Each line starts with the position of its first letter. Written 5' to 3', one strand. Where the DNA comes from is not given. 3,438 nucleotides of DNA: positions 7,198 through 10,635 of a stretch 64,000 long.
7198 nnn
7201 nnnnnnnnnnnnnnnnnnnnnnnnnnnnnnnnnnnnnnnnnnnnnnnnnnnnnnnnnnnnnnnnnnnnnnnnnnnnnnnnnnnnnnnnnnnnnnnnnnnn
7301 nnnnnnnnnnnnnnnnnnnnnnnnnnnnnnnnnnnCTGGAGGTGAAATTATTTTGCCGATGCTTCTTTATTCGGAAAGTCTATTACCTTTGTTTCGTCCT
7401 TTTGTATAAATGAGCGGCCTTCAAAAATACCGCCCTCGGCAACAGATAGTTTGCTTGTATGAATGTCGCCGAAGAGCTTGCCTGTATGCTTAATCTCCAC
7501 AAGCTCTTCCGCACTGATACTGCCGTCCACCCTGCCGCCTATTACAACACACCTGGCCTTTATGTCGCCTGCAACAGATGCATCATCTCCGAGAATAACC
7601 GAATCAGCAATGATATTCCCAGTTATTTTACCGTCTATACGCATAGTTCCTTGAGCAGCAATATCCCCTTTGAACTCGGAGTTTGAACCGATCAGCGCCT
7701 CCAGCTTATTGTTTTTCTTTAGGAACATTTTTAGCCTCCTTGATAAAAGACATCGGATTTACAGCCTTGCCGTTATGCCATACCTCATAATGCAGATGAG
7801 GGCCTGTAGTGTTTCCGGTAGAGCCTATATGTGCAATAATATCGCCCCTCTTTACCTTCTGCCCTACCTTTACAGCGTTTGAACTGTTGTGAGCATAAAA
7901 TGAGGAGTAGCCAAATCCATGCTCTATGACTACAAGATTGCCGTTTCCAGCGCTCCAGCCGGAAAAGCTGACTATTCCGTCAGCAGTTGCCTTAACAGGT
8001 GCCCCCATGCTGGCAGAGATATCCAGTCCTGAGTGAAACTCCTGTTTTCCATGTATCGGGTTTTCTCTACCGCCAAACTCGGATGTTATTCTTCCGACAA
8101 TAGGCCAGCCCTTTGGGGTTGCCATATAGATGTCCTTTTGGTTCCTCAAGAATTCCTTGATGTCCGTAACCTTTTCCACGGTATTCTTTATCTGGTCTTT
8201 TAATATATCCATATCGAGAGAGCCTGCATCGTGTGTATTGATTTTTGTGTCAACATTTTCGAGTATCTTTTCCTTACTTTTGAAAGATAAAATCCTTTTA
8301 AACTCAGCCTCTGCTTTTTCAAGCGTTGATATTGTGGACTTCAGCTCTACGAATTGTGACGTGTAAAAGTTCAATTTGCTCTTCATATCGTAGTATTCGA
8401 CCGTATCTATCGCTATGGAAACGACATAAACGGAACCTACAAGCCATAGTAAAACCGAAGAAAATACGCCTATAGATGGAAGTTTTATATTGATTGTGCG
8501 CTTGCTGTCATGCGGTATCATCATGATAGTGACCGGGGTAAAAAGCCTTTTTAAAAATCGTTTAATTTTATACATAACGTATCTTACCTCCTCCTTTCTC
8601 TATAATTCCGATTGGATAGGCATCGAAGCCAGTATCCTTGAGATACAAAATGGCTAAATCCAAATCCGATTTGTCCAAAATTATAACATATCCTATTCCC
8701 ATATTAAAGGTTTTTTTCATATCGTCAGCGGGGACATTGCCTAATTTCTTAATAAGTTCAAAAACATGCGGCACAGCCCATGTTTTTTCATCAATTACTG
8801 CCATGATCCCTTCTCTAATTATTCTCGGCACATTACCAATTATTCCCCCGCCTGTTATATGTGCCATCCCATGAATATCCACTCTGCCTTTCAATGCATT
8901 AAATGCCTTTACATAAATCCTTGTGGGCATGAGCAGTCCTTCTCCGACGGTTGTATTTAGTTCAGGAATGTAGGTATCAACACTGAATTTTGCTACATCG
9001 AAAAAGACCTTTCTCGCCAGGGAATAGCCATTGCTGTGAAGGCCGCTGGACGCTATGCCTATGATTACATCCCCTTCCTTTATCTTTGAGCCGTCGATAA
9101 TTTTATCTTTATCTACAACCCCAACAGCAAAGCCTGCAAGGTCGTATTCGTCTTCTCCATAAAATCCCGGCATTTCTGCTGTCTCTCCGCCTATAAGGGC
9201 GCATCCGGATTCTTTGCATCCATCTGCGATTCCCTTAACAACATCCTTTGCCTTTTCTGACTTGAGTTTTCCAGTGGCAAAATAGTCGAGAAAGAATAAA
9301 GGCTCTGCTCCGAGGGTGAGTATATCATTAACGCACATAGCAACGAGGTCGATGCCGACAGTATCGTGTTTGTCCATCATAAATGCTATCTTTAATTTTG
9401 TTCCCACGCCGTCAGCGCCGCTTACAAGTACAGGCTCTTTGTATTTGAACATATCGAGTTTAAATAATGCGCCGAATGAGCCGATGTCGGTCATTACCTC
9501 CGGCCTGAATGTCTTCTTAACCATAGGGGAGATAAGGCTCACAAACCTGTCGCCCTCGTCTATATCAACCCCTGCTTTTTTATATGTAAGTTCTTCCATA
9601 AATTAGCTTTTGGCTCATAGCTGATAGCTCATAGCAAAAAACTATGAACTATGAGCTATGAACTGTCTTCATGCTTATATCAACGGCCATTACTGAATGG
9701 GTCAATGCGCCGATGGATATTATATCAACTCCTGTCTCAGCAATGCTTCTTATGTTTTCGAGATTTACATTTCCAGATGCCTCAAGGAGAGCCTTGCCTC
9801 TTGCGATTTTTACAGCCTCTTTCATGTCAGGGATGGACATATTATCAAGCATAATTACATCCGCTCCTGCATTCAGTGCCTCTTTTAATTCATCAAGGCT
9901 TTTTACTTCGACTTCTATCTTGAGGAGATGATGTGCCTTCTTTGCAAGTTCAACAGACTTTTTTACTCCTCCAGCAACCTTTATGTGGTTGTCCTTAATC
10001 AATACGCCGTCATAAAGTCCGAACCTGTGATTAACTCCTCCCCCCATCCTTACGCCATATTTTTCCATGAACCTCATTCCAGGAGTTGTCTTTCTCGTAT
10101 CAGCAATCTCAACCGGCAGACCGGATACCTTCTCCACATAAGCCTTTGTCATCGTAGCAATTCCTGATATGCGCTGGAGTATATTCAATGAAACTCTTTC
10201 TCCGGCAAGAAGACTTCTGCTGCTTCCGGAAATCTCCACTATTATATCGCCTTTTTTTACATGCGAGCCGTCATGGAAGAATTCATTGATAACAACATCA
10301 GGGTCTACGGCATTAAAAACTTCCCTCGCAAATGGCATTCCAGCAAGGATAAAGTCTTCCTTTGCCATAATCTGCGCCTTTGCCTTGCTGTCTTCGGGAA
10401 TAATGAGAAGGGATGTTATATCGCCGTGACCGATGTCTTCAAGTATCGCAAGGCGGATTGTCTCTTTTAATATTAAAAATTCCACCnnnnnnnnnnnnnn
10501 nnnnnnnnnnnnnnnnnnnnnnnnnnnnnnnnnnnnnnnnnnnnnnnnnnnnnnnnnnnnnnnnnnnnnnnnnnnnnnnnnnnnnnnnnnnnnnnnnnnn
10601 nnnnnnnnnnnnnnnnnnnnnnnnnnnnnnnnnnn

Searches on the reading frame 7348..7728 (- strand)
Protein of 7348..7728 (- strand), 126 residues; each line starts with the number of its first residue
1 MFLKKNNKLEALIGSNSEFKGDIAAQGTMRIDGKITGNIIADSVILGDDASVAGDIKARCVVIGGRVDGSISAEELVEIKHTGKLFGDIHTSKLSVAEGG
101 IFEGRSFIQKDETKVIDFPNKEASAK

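Call 14: search_protein_families(library=pfam, proteins=[window:7348-7728:-], max_evalue=0.001)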
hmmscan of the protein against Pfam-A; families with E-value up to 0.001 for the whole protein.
window:7348-7728:- (126 aa): 1 family
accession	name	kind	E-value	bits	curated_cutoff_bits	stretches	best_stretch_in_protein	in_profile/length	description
PF04519.19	Bactofilin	-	1e-26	93.4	27.9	1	12-105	2-96/98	Polymer-forming cytoskeletal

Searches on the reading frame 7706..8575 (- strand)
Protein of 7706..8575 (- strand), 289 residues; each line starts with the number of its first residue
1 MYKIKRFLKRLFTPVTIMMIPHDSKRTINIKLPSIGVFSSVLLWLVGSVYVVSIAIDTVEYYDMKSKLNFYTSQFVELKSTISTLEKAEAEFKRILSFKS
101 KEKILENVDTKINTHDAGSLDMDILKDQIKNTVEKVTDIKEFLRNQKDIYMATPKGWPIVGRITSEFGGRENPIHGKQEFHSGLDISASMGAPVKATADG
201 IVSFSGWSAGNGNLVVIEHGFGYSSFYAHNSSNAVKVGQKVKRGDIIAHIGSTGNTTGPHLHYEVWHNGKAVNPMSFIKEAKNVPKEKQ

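Call 14: search_protein_families(library=pfam, proteins=[window:7706-8575:-], max_evalue=0.001)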
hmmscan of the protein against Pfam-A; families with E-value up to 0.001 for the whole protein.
window:7706-8575:- (289 aa): 1 family
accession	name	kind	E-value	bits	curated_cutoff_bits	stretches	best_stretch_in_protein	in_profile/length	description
PF01551.29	Peptidase_M23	-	1.1e-37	128.6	28.7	1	180-274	2-96/96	Peptidase family M23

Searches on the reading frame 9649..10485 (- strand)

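Call 14: search_protein_families(library=pfam, proteins=[window:9649-10485:-], max_evalue=0.001)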
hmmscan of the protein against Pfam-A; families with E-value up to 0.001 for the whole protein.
window:9649-10485:- (278 aa): 2 families
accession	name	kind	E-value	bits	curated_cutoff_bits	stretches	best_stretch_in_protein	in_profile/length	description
PF01729.25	QRPTase_C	-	2.1e-62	210.2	23.1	1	109-273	1-169/169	Quinolinate phosphoribosyl transferase, C-terminal domain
PF02749.22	QRPTase_N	-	1.1e-22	80.4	27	1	22-107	1-82/82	Quinolinate phosphoribosyl transferase, N-terminal domain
